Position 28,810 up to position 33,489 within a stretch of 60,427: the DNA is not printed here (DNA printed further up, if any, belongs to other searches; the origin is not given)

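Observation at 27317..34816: Giant dikinase-like protein with degenerate Nudix fold sandwiched between two glycogen-synthase paralogs: candidate bacterial glucan,water-dikinase-like system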

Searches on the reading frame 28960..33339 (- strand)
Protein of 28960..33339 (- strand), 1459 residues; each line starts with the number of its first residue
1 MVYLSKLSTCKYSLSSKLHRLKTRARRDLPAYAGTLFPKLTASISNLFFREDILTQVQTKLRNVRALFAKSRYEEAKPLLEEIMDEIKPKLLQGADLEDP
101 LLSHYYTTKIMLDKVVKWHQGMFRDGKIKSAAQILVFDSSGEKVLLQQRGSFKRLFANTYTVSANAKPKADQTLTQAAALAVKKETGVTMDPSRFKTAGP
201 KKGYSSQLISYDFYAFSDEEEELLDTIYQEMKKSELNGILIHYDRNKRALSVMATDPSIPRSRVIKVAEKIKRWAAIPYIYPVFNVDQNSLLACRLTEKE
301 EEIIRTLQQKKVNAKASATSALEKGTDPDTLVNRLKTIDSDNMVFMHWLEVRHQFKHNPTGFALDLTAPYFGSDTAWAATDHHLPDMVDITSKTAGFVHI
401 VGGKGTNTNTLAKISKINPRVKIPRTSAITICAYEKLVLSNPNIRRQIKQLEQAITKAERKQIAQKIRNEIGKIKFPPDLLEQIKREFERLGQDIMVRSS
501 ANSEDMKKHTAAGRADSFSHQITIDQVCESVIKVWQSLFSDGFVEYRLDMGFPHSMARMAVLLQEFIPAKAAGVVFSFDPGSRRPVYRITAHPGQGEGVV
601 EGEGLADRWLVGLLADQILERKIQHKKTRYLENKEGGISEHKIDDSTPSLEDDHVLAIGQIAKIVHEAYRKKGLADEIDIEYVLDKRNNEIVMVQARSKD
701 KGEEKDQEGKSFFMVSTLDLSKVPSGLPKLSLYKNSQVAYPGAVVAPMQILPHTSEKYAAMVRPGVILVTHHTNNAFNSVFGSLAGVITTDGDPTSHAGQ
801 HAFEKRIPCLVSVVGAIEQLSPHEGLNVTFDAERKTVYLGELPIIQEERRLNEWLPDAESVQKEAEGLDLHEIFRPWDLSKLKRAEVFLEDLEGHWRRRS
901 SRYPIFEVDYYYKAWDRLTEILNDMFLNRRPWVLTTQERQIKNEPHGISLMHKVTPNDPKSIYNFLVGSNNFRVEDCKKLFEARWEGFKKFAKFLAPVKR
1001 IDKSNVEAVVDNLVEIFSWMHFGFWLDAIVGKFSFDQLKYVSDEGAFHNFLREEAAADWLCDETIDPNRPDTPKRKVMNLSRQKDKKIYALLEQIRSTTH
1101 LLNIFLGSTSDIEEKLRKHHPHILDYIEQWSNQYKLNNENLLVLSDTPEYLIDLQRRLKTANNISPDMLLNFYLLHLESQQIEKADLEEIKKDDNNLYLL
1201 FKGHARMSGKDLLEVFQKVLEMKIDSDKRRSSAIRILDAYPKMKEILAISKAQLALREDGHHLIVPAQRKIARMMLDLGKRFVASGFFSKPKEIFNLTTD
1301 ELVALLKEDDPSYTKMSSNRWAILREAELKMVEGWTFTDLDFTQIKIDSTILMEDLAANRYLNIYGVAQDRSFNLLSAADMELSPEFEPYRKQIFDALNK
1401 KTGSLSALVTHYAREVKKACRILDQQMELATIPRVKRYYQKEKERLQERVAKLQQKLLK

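Call 6: search_protein_families(library=pfam, proteins=[window:28960-33339:-], max_evalue=0.01)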
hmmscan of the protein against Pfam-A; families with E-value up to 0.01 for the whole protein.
window:28960-33339:- (1459 aa): 2 families
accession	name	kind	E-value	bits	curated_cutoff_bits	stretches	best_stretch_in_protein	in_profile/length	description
PF01326.24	PPDK_N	-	2.8e-56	191.6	27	1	399-708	2-318/328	Pyruvate phosphate dikinase, AMP/ATP-binding domain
PF00391.29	PEP-utilizers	-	5.3e-10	39.2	23.1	1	763-833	2-70/72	PEP-utilising enzyme, mobile domain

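Call 8: search_protein_families(library=ncbifam, proteins=[window:28960-33339:-], max_evalue=0.01)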
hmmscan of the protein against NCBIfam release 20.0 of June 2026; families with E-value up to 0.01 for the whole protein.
window:28960-33339:- (1459 aa): 21 families
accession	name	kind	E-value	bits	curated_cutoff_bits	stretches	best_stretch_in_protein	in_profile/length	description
NF005057.0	PRK06464.1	equivalog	4.4e-58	197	598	1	397-853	17-476/798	phosphoenolpyruvate synthase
TIGR01418.1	PEP_synth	equivalog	3.2e-51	174.6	739.75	1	397-842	12-461/784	pyruvate, water dikinase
NF004877.0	PRK06241.1-2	subfamily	3.6e-48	164.5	866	1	398-697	16-310/869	phosphoenolpyruvate synthase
NF041857.1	RIF_Ptrans_rph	equivalog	3.8e-45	154.6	999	1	389-697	5-308/864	rifamycin-inactivating phosphotransferase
NF004879.0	PRK06241.1-4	equivalog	3.1e-43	148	976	1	396-697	14-310/868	phosphoenolpyruvate synthase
NF004881.0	PRK06241.2-2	equivalog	1.4e-42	146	883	2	398-697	16-308/898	phosphoenolpyruvate synthase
NF052631.1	prodigiosin_PigC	equivalog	3.2e-42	144.4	1300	2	389-698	4-296/883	prodigiosin ligase PigC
NF004878.0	PRK06241.1-3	subfamily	9.5e-39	133.2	945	1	400-697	18-309/891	phosphoenolpyruvate synthase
NF004880.0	PRK06241.2-1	equivalog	2e-36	125.3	972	2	387-609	4-221/837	phosphoenolpyruvate synthase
NF052632.1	undecylprod_RedH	equivalog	1.4e-34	119.2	1350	1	453-713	52-307/880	undecylprodigiosin ligase RedH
NF004883.0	PRK06241.2-4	equivalog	5.5e-31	107.5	1063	1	400-698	31-326/928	phosphoenolpyruvate synthase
NF000283.1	RPH_KJ151292.1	equivalog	4.1e-23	81.5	1700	1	388-693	7-309/865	rifamycin-inactivating phosphotransferase Rph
NF004882.0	PRK06241.2-3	equivalog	2e-14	52.7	850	1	448-601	49-206/827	phosphoenolpyruvate synthase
NF004520.0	PRK05865.1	equivalog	4.5e-08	31.4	1509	1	762-827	761-826/854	sugar epimerase family protein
NF004978.0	PRK06354.1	subfamily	2.2e-07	29.7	462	1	745-841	494-586/590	pyruvate kinase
NF002995.0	PRK03759.1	equivalog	0.0021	17.7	127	1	125-192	31-97/185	isopentenyl-diphosphate Delta-isomerase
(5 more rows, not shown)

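Call 9: find_homologous_proteins(query=window:28960-33339:-, max_evalue=0.00001)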
Query window:28960-33339:- (1459 aa): 43 proteins with E <= 0.00001 among 8000 candidates.
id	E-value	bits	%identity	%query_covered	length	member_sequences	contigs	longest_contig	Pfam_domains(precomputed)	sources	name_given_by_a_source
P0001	0.0e+0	3308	100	100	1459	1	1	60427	PF00391.30,PF01326.25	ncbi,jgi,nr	ncbi:MAG: hypothetical protein HQ564_06915 [Candidatus Saganbacteria bacterium]|nr:hypothetical prot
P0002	0.0e+0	1304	44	99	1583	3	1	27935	PF00391.30,PF01326.25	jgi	-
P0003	0.0e+0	1194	43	96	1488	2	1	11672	PF00391.30,PF01326.25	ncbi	-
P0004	2.3e-183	630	32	85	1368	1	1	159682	PF00391.30,PF01326.25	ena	-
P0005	1.5e-31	127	31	20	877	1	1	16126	PF00391.30,PF01326.25,PF27448.1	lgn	-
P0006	2.0e-30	123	32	21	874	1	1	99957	PF00391.30,PF01326.25,PF27448.1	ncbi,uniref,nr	ncbi:phosphoenolpyruvate synthase [Clostridium tagluense]|uniref:phosphoenolpyruvate synthase n=1 Ta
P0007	8.1e-30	121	31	21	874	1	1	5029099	PF00391.30,PF01326.25,PF27448.1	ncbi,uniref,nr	ncbi:phosphoenolpyruvate synthase [Clostridium tagluense]|uniref:phosphoenolpyruvate synthase n=1 Ta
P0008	8.6e-30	121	31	21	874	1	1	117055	PF00391.30,PF01326.25,PF27448.1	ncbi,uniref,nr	ncbi:phosphoenolpyruvate synthase [Clostridium tagluense]|uniref:phosphoenolpyruvate synthase n=2 Ta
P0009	2.4e-29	120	31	21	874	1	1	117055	PF00391.30,PF01326.25,PF27448.1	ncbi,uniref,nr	ncbi:phosphoenolpyruvate synthase [Clostridium tagluense]|uniref:phosphoenolpyruvate synthase n=1 Ta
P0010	8.7e-29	118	32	21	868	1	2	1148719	PF00391.30,PF01326.25,PF27448.1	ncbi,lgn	ncbi:phosphoenolpyruvate synthase [Bacillus cereus]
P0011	1.3e-28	117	32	21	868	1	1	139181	PF00391.30,PF01326.25,PF27448.1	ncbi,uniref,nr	ncbi:phosphoenolpyruvate synthase [Bacillus thuringiensis]|uniref:phosphoenolpyruvate synthase n=1 T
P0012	1.4e-28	117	32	21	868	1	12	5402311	PF00391.30,PF01326.25,PF27448.1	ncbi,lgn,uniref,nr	ncbi:phosphoenolpyruvate synthase [Bacillus thuringiensis]|uniref:phosphoenolpyruvate synthase n=1 T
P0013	1.4e-28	117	32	21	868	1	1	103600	PF00391.30,PF01326.25,PF27448.1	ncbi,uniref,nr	ncbi:phosphoenolpyruvate synthase [Bacillus thuringiensis]|uniref:phosphoenolpyruvate synthase n=1 T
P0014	2.2e-28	117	32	21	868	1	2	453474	PF00391.30,PF01326.25,PF27448.1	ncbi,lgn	ncbi:TPA: phosphoenolpyruvate synthase [Bacillus thuringiensis]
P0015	2.4e-28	116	32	21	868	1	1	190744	PF00391.30,PF01326.25,PF27448.1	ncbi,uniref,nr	ncbi:phosphoenolpyruvate synthase [Bacillus thuringiensis]|uniref:phosphoenolpyruvate synthase n=1 T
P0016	2.4e-28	116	32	21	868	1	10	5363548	PF00391.30,PF01326.25,PF27448.1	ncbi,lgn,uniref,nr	ncbi:phosphoenolpyruvate synthase [Bacillus thuringiensis]|uniref:phosphoenolpyruvate synthase n=1 T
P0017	2.4e-28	116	32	21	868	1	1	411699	PF00391.30,PF01326.25,PF27448.1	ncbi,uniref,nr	ncbi:phosphoenolpyruvate synthase [Bacillus thuringiensis]|uniref:phosphoenolpyruvate synthase n=1 T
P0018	2.5e-28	116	32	21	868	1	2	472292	PF00391.30,PF01326.25,PF27448.1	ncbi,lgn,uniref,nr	ncbi:phosphoenolpyruvate synthase [Bacillus thuringiensis]|uniref:phosphoenolpyruvate synthase n=1 T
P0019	2.6e-28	116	32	20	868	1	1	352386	PF00391.30,PF01326.25,PF27448.1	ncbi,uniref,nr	ncbi:phosphoenolpyruvate synthase [Bacillus sp. GC_Bacil_1]|uniref:phosphoenolpyruvate synthase n=1 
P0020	5.6e-28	115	32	21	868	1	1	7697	PF00391.30,PF01326.25,PF27448.1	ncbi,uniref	ncbi:phosphoenolpyruvate synthase [Bacillus thuringiensis]|uniref:phosphoenolpyruvate synthase n=1 T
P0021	6.8e-28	115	28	32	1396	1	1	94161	PF00391.30,PF01326.25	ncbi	-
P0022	8.4e-28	115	32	21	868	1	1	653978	PF00391.30,PF01326.25,PF27448.1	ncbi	ncbi:phosphoenolpyruvate synthase [Bacillus cereus]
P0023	8.6e-27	111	31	21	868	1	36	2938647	PF00391.30,PF01326.25,PF27448.1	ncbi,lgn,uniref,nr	ncbi:phosphoenolpyruvate synthase [Bacillus mobilis]|uniref:Rifampicin phosphotransferase n=2 Tax=Ba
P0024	8.8e-27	111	32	21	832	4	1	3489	PF00391.30,PF01326.25,PF27448.1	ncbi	ncbi:phosphoenolpyruvate synthase, partial [Clostridium tagluense]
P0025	8.7e-22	95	25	30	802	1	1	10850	PF00391.30,PF02896.25,PF01326.25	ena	-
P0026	3.2e-21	93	26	20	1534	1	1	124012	PF00391.30,PF01326.25,PF27448.1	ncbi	ncbi:MAG: PEP/pyruvate-binding domain-containing protein [Actinomycetota bacterium]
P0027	2.0e-20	90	26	20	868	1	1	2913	PF00391.30,PF01326.25,PF27448.1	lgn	-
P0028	2.7e-20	90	26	15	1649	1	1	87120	PF00391.30,PF01326.25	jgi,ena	-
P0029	6.8e-20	88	27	21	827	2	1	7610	PF00391.30,PF01326.25,PF27448.1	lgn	-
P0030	2.9e-19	86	27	21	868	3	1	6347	PF00391.30,PF01326.25,PF27448.1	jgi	jgi:phosphohistidine swiveling domain-containing protein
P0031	1.5e-18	84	27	20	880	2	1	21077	PF00391.30,PF01326.25,PF27448.1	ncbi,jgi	ncbi:MAG: PEP/pyruvate-binding domain-containing protein [Anaerolineales bacterium]|jgi:phosphohisti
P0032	1.7e-17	80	26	21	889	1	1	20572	PF00391.30,PF01326.25,PF27448.1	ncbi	-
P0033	1.3e-16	78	26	21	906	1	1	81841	PF00391.30,PF01326.25,PF27448.1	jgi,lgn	-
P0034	4.3e-16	76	29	22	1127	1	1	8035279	PF01326.25,PF27448.1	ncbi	ncbi:Uncharacterised protein r2_g126 [Pycnogonum litorale]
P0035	1.4e-14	71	27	20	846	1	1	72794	PF00391.30,PF01326.25,PF27448.1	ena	-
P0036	1.5e-13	67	30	14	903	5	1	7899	PF00391.30,PF01326.25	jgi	jgi:phosphohistidine swiveling domain-containing protein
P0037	1.9e-12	64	26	20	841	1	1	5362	PF00391.30,PF01326.25,PF27448.1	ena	-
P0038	1.9e-12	64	26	20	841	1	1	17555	PF00391.30,PF01326.25,PF27448.1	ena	-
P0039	4.6e-12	62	33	10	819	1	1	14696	PF00391.30,PF01326.25,PF27448.1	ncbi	-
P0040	3.8e-11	59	24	20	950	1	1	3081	PF00391.30,PF01326.25,PF27448.1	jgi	-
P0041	7.1e-11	59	26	20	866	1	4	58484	PF00391.30,PF01326.25,PF27448.1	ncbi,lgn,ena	-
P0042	2.2e-10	57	26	20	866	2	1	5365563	PF00391.30,PF01326.25,PF27448.1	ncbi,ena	-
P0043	2.1e-8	50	26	14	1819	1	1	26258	PF00391.30,PF01451.28,PF01326.25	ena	-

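Call 10: find_encoding_contigs(protein=P0002, flank=10000, max_places=3)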
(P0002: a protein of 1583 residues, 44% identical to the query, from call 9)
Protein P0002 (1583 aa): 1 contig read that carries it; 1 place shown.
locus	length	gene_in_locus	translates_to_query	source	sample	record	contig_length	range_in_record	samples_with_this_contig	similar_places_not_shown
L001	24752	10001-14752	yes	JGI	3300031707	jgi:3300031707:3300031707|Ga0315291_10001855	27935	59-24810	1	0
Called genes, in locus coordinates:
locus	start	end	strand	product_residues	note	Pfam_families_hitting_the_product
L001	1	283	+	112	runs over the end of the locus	?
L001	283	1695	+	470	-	PF02874:ATP-synt_ab_N, PF00006:ATP-synt_ab, PF22919:ATP-synt_VA_C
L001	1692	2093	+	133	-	PF02823:ATP-synt_DE_N, PF00401:ATP-synt_DE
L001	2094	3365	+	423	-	PF00275:EPSP_synthase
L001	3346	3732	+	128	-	PF02130:YbeY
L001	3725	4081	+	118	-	PF01219:DAGK_prokar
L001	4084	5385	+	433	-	PF01595:CNNM, PF00571:CBS (weak), PF03471:CorC_HlyC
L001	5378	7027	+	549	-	PF06418:CTP_synth_N, PF00117:GATase, PF07722:Peptidase_C26 (weak)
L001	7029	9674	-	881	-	PF02861:Clp_N, PF23569:NBD_SMAX1, PF00004:AAA, PF17871:AAA_lid_9, PF07724:AAA_2, PF00004:AAA, PF07728:AAA_5, PF10431:ClpB_D2-small, +8 more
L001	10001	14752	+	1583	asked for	PF01326:PPDK_N, PF00391:PEP-utilizers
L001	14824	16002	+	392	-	PF00291:PALP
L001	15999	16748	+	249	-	PF00290:Trp_syntA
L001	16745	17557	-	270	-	PF00215:OMPdecase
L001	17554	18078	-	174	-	PF00156:Pribosyltran (weak)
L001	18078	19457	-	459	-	PF21710:Spt6_S1 (faint), PF24685:OB_RRP5_4th (faint), PF00575:S1, PF13509:S1_2 (faint), PF23459:S1_RRP5 (faint), PF00575:S1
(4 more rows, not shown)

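Call 11: find_encoding_contigs(protein=P0003, flank=10000, max_places=3)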
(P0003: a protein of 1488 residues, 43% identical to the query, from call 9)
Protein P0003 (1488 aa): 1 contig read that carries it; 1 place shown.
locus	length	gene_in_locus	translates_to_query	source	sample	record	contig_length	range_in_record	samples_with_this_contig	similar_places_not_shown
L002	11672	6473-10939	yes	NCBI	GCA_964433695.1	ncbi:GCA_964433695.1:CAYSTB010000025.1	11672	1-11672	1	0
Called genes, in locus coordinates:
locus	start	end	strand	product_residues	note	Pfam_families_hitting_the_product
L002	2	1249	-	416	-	?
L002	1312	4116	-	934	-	PF01547:SBP_bac_1, PF13416:SBP_bac_8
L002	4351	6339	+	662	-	-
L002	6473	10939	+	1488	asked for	PF01326:PPDK_N, PF00391:PEP-utilizers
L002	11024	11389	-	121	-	-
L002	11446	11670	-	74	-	?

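Call 12: find_encoding_contigs(protein=P0004, flank=10000, max_places=3)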
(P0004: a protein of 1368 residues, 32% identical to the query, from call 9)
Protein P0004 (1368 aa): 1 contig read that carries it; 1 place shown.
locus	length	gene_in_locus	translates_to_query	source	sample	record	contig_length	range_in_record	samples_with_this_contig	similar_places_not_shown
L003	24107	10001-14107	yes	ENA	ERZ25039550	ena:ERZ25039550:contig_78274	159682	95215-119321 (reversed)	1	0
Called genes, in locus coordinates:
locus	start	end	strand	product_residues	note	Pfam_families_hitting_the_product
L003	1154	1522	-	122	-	-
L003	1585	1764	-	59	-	-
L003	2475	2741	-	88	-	-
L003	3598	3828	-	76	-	-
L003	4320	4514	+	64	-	-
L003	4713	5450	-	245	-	-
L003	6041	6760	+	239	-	PF13620:CarboxypepD_reg (faint)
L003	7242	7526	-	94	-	-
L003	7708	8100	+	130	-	PF00004:AAA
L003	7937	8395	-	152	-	PF00011:HSP20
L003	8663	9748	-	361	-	-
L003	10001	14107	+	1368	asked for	PF01326:PPDK_N, PF00391:PEP-utilizers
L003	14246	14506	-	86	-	PF13384:HTH_23 (weak), PF08281:Sigma70_r4_2 (weak), PF13551:HTH_29 (weak)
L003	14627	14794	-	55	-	PF05717:TnpB_IS66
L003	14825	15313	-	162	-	-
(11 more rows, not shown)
